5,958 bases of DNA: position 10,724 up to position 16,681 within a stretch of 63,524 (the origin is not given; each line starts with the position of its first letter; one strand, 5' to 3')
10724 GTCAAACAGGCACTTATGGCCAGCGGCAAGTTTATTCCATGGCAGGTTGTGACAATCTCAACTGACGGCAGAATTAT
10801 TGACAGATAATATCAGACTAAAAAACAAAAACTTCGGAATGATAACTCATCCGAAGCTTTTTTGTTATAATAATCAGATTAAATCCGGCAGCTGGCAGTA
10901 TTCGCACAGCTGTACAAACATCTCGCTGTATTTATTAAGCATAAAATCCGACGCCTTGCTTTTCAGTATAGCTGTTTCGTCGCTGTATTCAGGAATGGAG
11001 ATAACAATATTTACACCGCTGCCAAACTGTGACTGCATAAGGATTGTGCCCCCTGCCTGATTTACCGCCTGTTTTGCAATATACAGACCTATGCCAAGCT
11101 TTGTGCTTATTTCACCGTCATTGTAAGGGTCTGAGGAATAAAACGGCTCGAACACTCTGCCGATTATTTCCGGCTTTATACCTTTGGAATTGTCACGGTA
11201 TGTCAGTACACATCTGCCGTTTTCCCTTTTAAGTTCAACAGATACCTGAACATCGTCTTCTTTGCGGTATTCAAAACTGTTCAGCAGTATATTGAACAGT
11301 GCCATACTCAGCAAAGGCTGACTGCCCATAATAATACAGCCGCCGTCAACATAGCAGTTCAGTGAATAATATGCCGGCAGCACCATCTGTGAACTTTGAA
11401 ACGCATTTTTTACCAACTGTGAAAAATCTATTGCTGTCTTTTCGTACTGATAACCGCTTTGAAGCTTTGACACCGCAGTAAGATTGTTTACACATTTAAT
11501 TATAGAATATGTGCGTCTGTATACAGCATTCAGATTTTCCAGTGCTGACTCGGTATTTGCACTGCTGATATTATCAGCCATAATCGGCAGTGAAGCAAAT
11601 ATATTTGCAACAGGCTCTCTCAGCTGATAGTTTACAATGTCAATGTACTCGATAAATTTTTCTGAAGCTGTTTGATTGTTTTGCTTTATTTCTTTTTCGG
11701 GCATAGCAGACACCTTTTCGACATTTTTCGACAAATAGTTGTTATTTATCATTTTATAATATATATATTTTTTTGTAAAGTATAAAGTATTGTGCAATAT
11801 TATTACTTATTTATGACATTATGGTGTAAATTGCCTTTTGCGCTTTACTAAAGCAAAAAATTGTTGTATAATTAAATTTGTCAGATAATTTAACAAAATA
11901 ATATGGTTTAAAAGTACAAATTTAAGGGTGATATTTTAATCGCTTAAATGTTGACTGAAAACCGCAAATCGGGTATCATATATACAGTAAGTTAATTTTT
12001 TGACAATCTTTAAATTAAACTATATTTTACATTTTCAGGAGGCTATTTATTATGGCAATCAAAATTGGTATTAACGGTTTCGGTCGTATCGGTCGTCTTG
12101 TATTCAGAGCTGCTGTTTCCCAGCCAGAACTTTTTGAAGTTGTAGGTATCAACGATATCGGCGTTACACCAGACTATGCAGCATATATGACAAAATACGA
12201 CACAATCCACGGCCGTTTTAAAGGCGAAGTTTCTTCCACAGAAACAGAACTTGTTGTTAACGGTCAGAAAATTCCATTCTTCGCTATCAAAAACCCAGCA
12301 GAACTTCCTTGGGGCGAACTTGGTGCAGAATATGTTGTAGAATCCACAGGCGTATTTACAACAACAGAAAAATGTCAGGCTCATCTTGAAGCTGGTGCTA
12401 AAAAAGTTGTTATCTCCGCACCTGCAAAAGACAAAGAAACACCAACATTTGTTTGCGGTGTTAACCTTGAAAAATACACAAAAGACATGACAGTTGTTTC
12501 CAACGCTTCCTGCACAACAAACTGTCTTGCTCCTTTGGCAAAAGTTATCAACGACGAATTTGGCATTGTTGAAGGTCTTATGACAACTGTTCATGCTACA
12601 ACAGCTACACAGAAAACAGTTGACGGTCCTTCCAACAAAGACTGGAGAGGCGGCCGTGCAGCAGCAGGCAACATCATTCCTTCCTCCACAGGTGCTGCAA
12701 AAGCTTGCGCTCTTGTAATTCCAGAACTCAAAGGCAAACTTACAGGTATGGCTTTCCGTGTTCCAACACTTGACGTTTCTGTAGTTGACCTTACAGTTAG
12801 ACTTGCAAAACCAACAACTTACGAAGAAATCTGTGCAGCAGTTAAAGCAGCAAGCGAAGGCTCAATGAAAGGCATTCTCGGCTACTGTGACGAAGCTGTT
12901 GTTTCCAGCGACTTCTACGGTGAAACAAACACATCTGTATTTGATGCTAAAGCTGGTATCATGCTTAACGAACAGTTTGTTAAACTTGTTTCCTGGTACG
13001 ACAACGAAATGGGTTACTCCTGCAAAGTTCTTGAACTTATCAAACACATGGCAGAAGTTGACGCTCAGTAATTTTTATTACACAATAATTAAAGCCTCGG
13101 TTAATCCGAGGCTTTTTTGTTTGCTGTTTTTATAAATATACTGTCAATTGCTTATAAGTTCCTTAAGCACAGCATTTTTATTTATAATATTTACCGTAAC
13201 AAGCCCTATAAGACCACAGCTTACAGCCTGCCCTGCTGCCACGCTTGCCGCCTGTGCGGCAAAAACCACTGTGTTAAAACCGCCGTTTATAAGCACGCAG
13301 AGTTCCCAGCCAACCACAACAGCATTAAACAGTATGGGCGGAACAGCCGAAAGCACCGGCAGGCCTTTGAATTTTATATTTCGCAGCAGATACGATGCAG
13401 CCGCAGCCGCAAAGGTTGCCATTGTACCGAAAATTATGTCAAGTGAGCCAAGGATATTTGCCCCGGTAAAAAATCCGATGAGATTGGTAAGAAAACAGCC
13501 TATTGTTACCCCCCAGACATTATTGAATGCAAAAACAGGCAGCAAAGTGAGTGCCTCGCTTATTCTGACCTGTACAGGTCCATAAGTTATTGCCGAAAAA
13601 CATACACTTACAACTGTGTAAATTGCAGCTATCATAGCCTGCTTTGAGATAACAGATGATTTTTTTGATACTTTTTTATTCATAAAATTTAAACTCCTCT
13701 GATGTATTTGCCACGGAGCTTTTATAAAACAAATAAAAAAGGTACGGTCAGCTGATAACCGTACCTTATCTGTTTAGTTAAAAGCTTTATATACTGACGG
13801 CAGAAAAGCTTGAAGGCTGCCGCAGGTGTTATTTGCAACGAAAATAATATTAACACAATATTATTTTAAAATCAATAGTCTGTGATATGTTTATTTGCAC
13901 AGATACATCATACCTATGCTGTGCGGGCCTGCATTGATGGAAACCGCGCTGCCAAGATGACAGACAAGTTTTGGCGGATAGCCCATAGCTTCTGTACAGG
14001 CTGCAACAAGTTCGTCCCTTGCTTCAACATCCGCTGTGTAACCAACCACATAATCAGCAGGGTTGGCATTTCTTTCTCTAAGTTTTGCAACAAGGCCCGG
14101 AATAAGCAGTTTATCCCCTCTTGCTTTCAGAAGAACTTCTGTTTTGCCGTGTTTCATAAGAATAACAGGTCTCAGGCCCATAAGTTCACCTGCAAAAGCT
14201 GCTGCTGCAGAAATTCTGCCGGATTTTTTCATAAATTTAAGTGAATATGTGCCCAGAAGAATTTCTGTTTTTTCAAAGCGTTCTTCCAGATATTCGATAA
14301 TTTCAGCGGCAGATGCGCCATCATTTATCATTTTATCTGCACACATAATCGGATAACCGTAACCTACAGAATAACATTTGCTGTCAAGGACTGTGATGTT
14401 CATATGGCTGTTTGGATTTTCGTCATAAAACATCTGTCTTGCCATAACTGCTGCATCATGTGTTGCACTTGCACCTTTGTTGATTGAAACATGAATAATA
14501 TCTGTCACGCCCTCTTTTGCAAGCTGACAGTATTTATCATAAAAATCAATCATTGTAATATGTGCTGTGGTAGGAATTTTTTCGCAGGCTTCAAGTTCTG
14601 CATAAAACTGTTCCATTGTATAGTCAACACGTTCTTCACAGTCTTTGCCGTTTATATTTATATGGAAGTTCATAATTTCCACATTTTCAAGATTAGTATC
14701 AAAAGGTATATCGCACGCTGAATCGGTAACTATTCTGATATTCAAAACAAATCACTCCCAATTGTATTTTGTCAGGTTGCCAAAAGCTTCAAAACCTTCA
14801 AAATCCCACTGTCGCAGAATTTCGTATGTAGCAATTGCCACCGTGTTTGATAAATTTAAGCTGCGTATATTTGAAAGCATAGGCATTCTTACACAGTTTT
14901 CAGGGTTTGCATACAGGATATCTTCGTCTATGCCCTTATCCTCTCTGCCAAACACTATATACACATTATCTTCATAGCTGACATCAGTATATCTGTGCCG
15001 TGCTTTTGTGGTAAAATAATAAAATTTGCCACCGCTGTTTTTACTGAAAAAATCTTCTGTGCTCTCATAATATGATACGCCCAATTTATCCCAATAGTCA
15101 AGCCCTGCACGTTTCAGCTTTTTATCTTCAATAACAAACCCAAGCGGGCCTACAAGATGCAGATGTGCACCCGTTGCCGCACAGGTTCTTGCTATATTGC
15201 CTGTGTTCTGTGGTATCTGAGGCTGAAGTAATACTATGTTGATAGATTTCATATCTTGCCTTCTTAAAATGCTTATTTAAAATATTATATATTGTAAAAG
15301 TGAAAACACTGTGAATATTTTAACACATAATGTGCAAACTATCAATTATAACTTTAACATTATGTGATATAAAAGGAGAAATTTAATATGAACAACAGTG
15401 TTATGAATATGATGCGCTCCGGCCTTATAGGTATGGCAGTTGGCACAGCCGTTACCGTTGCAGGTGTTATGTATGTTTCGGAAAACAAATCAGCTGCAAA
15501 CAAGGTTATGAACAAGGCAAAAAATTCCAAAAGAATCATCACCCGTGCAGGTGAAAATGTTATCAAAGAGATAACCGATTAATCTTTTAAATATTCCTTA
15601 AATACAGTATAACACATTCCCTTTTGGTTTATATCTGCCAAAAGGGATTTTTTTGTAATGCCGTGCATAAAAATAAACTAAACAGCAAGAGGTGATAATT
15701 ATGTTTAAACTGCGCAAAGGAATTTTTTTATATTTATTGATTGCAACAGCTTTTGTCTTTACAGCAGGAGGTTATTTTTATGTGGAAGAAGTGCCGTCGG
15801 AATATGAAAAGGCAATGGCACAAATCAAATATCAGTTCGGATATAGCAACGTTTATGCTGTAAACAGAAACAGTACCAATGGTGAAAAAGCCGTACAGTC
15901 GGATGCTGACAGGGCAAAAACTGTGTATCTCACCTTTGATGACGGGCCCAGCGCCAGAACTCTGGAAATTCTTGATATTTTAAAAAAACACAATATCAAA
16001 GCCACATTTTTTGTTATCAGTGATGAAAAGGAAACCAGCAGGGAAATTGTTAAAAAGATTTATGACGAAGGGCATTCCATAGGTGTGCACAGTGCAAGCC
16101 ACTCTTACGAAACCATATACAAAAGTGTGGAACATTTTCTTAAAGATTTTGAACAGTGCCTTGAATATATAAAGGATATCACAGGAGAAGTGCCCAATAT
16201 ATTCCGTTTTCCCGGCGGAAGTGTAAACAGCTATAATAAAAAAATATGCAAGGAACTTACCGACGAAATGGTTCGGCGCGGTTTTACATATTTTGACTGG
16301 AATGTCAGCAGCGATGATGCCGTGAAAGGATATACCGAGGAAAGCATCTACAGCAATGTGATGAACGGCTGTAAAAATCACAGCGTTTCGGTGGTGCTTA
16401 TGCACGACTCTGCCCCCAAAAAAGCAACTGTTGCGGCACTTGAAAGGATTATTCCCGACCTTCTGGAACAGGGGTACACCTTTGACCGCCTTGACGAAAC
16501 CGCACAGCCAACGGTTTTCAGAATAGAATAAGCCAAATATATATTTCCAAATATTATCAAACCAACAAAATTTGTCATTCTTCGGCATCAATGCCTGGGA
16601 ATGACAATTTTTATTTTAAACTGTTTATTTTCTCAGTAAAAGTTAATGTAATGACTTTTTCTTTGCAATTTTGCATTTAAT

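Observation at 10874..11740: Histidine-free histidine-kinase-like protein (Tyr at the phospho-acceptor position) preceded by tandem Spo0A-box-like repeats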

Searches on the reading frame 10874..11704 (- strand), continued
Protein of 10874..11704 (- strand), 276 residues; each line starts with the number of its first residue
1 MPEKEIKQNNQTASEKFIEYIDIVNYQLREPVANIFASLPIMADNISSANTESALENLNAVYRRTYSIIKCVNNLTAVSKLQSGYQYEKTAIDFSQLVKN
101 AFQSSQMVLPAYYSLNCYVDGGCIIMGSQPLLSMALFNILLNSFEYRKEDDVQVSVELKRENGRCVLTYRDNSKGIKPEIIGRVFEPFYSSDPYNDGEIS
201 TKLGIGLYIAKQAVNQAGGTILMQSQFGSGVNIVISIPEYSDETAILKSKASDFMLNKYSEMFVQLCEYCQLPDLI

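Call 60: find_encoding_contigs(protein=P0142, flank=5000, max_places=1)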
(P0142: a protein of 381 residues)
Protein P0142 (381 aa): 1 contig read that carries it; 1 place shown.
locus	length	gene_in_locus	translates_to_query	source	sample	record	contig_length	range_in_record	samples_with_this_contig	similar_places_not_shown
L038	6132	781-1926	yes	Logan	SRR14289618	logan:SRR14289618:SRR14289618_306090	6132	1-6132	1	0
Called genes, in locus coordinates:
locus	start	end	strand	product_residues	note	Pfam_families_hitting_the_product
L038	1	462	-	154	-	?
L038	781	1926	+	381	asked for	PF02518:HATPase_c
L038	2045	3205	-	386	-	PF22020:RlmL_1st, PF02926:THUMP, PF01170:UPF0020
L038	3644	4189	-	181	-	PF02482:Ribosomal_S30AE, PF16321:Ribosom_S30AE_C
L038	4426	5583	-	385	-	PF01979:Amidohydro_1, PF07969:Amidohydro_3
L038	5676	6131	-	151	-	?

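Call 72: search_protein_families(library=pfam, alignment_id=A4, max_evalue=0.01)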
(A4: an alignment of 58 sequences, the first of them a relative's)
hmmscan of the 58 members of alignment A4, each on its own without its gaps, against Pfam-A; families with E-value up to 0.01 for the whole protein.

A. member 1, P0113 (360 aa): 1 family
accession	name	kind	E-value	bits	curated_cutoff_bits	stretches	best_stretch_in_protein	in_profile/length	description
PF02518.31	HATPase_c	-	7.4e-22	78.3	26.4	1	213-322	3-109/111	Histidine kinase-, DNA gyrase B-, and HSP90-like ATPase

B. families by the number of members that match (of 58 scanned): 7 families
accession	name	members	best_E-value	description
PF02518.31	HATPase_c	58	2e-25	Histidine kinase-, DNA gyrase B-, and HSP90-like ATPase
PF13589.12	HATPase_c_3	24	2.4e-07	Histidine kinase-, DNA gyrase B-, and HSP90-like ATPase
PF13581.12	HATPase_c_2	17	0.00027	Histidine kinase-like ATPase domain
PF00512.31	HisKA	8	2.4e-07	His Kinase A (phospho-acceptor) domain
PF14501.12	HATPase_c_5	4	0.00088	GHKL domain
PF13188.13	PAS_8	2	0.0025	PAS domain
PF08448.16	PAS_4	1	0.0016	PAS fold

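Call 73: predict_structure(alignment_id=A4)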
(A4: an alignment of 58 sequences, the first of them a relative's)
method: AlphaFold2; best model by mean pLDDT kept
length: 360 residues; sequences in the alignment: 58
mean_pLDDT: 91.5   pTM: 0.86
mean pLDDT of the five models: 91.5, 89.8, 89.7, 89.5, 89.0
residues with pLDDT >= 90: 281; 70-90: 58; 50-70: 18; < 50: 3
segments of 3 or more residues with pLDDT < 50: 1-3
pLDDT, mean of each block of 10 residues (from residue 1): 58 91 96 93 93 94 97 67 94 92 64 86 92 91 94 93 84 96 98 98 97 97 98 98 98 98 94 88 92 94 97 98 89 93 97 94
secondary structure, 60 per line:
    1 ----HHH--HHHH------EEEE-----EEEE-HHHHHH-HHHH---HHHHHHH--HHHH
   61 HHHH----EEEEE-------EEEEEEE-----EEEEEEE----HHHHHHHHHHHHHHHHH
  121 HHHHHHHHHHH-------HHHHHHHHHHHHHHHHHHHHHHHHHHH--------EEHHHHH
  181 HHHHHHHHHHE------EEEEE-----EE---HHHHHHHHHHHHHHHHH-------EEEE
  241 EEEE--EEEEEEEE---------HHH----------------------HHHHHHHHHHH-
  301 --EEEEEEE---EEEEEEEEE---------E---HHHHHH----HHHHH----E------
elements in order: H10-13 E20-23 E29-32 H34-39 H41-44 H48-54 H57-64 E69-73 E81-87 E93-99 H104-131 H139-165 H176-190 E198-202 H213-229 E237-244 E247-254 H289-299 E303-309 E313-321 H335-340 H345-349

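Call 75: fold_search(model_id=the predicted structure, library=pdb)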
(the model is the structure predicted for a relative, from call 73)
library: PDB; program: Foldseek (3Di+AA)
matches with E <= 10: 887; with E <= 0.001: 354
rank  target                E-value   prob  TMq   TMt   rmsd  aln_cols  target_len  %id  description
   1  9a5d_A                1.7e-16  1.00  0.45  0.28  12.0       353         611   19  Integrative model of WALK-YYCH by crosslinking MS and deep learning (released 2024-09-18)
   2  8a6x_B                2.8e-15  1.00  0.37  0.36  22.8       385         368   17  Crystal structure of a chimeric LOV-Histidine kinase SB2F1 (asymmetrical variant, trigonal form with long c axis) (released 2024-01-10)
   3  4gcz_A                3.6e-15  1.00  0.36  0.35  13.9       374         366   17  Structure of a blue-light photoreceptor (released 2013-06-19)
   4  8a7f_A                7.2e-14  1.00  0.35  0.35  22.8       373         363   17  Crystal structure of a chimeric LOV-Histidine kinase SB2F1-I66R mutant (asymmetrical variant, trigonal form with long  (released 2024-01-10)
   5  8a7f_B                9.5e-14  1.00  0.35  0.35  23.3       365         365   17  Crystal structure of a chimeric LOV-Histidine kinase SB2F1-I66R mutant (asymmetrical variant, trigonal form with long  (released 2024-01-10)
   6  9jfj_A                1.5e-13  1.00  0.44  0.64   5.1       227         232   22  Crystal structure of the cytoplasmic domain of ZraS in ADP-bound form (released 2025-03-26)
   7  9jfj_B                1.5e-13  1.00  0.36  0.55  15.8       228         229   21  Crystal structure of the cytoplasmic domain of ZraS in ADP-bound form (released 2025-03-26)
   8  8a3u                  1.6e-13  1.00  0.36  0.36  23.4       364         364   16  Crystal structure of a chimeric LOV-Histidine kinase SB2F1 (symmetrical variant, trigonal form with short c-axis) (released 2023-12-20)
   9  8a52_A                1.7e-13  1.00  0.37  0.36  22.7       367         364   17  Crystal structure of a chimeric LOV-Histidine kinase SB2F1 (asymmetrical variant, trigonal form with long c-axis) (released 2023-12-27)
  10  9eut_A                4.2e-13  1.00  0.49  0.26  15.3       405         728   15  Cryo-EM structure of the full-length Pseudomonas aeruginosa bacteriophytochrome in its Pr state (released 2024-09-04)
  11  4i5s_B                4.2e-13  1.00  0.42  0.39  10.2       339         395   18  Structure and function of sensor histidine kinase (released 2013-03-27)
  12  9jfj_D                5.6e-13  1.00  0.37  0.54  15.6       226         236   23  Crystal structure of the cytoplasmic domain of ZraS in ADP-bound form (released 2025-03-26)
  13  8a7h_A                7.4e-13  1.00  0.35  0.35  23.5       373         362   17  Crystal structure of a chimeric LOV-Histidine kinase SB2F1-I66R mutant (light state; asymmetrical variant, trigonal fo (released 2024-01-10)
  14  9jfj_C                1.1e-12  1.00  0.48  0.70   3.9       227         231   22  Crystal structure of the cytoplasmic domain of ZraS in ADP-bound form (released 2025-03-26)
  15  5c93_A                1.3e-12  1.00  0.44  0.64   6.1       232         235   24  Histidine kinase with ATP (released 2016-07-27)
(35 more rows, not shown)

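Call 85: find_related_loci(query=A5, collection=metagenome_contigs, flank=2500)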
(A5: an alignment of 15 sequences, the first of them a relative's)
Query A5 (350 aa) in metagenome_contigs; peptide patterns used: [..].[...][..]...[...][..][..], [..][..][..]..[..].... (x = any residue, [..] = any of these).
77 stretches matched a pattern; 9 encode a relative of the query (tblastn E <= 1e-3); 9 distinct loci.
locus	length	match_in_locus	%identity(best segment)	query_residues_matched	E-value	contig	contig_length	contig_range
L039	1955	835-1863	50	6-350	2e-119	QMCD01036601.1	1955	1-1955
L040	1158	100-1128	51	4-350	1e-121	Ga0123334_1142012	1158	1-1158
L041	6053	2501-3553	49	1-350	1e-106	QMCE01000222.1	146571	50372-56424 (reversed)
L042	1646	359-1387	45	6-350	1e-107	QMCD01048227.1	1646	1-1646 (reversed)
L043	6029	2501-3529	44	6-350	2e-98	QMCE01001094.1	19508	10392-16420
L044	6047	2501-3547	48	1-350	1e-113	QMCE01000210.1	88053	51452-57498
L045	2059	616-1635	29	8-350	5e-37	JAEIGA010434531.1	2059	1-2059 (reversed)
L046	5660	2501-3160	24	98-317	1e-12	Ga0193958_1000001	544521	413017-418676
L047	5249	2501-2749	21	209-312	5e-5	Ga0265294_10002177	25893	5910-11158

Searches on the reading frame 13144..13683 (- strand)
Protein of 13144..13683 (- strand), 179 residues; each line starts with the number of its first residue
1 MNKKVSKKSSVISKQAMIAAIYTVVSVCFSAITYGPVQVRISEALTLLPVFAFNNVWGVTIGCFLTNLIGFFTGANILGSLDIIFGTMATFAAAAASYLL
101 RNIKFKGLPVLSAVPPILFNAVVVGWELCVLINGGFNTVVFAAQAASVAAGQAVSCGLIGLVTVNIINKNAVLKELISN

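Call 29: search_protein_families(library=pfam, proteins=[window:13144-13683:-], max_evalue=0.001)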
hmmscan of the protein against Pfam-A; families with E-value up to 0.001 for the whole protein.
window:13144-13683:- (179 aa): 1 family
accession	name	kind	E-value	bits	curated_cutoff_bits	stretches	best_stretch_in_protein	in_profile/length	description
PF06177.16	QueT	-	3.6e-37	128.3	33.7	1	13-169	2-141/141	QueT transporter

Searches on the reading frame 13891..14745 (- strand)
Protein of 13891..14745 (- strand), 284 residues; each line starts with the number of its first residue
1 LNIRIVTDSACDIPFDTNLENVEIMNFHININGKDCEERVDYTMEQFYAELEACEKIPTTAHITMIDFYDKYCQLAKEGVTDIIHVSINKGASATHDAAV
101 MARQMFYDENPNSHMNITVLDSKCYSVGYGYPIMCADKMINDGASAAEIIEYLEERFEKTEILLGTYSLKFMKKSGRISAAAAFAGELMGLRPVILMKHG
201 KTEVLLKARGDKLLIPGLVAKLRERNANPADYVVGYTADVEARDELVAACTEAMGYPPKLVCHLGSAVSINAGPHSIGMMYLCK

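Call 29: search_protein_families(library=pfam, proteins=[window:13891-14745:-], max_evalue=0.001)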
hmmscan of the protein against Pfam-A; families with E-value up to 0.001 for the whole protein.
window:13891-14745:- (284 aa): 1 family
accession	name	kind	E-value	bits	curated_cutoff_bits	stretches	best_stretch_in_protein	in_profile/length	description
PF02645.21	DegV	-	1.5e-56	192.2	27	1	3-282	2-278/280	Uncharacterised protein, DegV family COG1307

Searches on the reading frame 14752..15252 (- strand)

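Call 29: search_protein_families(library=pfam, proteins=[window:14752-15252:-], max_evalue=0.001)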
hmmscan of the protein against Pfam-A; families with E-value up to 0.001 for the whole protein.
window:14752-15252:- (166 aa): 1 family
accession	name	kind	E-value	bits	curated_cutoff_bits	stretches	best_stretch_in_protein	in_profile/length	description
PF00588.24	SpoU_methylase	-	1.5e-33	116.3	29.7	1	4-143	2-142/142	SpoU rRNA Methylase family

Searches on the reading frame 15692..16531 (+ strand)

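Call 29: search_protein_families(library=pfam, proteins=[window:15692-16531:+], max_evalue=0.001)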
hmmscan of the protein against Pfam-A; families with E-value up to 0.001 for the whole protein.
window:15692-16531:+ (279 aa): 2 families
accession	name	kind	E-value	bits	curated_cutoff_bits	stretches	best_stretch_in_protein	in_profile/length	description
PF01522.26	Polysacc_deac_1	-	8.1e-34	116.7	23.1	1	73-189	4-119/124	Polysaccharide deacetylase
PF01973.23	MptE-like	-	0.00015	22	34.6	1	93-181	59-146/171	6-hydroxymethylpterin diphosphokinase MptE-like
